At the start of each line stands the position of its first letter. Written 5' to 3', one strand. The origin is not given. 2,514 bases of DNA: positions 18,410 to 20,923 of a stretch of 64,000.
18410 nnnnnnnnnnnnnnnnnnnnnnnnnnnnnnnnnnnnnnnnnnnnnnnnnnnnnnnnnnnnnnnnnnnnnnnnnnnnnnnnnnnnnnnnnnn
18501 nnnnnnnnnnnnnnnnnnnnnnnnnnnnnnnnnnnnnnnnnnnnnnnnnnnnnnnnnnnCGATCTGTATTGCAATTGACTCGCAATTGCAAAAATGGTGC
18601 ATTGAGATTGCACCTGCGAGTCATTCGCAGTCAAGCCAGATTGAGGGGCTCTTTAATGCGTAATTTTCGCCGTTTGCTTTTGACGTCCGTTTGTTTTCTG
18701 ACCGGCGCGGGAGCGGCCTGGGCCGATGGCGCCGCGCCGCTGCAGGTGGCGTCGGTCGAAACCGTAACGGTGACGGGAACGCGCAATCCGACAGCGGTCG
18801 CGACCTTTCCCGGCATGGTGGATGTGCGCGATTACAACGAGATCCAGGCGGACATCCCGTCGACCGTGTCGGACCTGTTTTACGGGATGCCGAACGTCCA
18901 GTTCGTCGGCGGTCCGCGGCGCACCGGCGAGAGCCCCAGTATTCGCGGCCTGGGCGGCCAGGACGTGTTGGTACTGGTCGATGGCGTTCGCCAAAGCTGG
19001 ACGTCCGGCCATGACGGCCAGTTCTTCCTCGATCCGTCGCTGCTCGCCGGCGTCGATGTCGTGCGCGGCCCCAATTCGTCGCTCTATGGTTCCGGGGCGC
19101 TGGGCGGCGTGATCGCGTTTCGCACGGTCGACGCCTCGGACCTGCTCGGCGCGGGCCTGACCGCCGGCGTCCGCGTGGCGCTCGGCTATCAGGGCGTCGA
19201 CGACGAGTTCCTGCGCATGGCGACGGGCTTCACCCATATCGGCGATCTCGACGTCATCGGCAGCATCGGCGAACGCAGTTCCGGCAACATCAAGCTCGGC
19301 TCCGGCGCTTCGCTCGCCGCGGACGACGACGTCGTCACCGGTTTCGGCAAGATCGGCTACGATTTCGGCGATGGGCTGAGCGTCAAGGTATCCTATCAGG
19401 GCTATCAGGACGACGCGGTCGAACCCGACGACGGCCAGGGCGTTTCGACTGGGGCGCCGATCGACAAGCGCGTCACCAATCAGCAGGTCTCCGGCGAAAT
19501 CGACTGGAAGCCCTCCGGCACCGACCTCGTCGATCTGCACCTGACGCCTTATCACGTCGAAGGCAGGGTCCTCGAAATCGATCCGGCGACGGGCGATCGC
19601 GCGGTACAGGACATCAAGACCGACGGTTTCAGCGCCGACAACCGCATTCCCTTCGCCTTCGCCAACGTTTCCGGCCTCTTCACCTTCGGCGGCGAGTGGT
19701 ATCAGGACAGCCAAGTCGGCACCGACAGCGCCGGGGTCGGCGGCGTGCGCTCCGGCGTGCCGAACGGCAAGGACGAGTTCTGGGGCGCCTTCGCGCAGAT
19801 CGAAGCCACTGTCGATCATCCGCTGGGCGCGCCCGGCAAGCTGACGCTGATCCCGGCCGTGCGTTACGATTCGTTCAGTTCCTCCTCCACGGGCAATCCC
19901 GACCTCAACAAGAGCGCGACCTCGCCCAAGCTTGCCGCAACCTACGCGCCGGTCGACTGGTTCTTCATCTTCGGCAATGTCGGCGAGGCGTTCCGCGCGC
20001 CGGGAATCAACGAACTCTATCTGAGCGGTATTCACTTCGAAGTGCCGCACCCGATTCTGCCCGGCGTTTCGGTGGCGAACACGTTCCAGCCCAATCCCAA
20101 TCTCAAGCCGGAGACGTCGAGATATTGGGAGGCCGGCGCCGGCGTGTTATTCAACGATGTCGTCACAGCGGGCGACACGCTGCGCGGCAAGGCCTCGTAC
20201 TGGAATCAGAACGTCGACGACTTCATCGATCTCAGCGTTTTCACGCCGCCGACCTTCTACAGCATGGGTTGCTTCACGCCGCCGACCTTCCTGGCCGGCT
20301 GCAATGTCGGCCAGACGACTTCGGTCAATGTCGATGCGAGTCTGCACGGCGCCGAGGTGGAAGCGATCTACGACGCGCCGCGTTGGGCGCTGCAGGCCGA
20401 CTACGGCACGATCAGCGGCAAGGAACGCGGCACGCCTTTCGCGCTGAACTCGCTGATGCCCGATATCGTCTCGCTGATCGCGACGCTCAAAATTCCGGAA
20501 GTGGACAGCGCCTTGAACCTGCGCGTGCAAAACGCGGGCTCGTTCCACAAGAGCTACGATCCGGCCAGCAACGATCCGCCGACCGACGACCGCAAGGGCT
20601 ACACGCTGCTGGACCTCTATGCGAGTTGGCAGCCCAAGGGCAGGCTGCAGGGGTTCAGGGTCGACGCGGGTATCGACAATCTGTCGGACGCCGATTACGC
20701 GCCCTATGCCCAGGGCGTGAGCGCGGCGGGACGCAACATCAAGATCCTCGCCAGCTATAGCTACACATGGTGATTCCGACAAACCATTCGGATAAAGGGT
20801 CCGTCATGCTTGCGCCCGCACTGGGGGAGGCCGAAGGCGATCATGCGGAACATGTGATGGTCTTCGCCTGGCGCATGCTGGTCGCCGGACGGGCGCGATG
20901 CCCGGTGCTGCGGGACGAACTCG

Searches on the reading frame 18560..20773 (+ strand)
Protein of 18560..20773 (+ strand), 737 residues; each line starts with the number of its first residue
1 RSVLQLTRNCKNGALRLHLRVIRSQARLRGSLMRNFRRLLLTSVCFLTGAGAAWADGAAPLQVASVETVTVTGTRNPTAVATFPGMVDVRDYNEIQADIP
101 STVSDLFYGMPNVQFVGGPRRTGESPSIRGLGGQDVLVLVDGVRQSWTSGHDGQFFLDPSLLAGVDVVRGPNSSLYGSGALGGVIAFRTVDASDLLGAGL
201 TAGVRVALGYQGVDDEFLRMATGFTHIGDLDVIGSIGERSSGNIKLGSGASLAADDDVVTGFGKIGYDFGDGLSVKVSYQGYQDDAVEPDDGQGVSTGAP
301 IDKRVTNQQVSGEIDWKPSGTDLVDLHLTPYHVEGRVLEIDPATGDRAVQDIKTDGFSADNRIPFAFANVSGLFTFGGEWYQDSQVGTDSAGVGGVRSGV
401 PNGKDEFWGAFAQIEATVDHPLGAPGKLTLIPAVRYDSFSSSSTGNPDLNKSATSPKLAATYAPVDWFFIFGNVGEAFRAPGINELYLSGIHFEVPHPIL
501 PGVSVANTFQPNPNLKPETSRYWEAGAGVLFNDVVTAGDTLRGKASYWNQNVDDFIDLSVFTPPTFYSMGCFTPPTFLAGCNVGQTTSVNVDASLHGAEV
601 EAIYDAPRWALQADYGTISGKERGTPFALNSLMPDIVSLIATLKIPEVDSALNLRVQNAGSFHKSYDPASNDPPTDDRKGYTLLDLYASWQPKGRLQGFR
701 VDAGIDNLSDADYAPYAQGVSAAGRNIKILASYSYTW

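Call 33: search_protein_families(library=pfam, proteins=[window:18560-20773:+], max_evalue=0.00001)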
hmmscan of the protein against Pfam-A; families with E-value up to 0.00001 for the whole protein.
window:18560-20773:+ (737 aa): 2 families
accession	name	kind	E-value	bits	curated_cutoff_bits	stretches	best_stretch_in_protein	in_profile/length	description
PF00593.30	TonB_dep_Rec_b-barrel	-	1.2e-43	151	27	1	266-708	21-436/436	TonB dependent receptor-like, beta-barrel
PF07715.20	Plug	-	1.7e-22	80.4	23.9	1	82-184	4-107/107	TonB-dependent Receptor Plug Domain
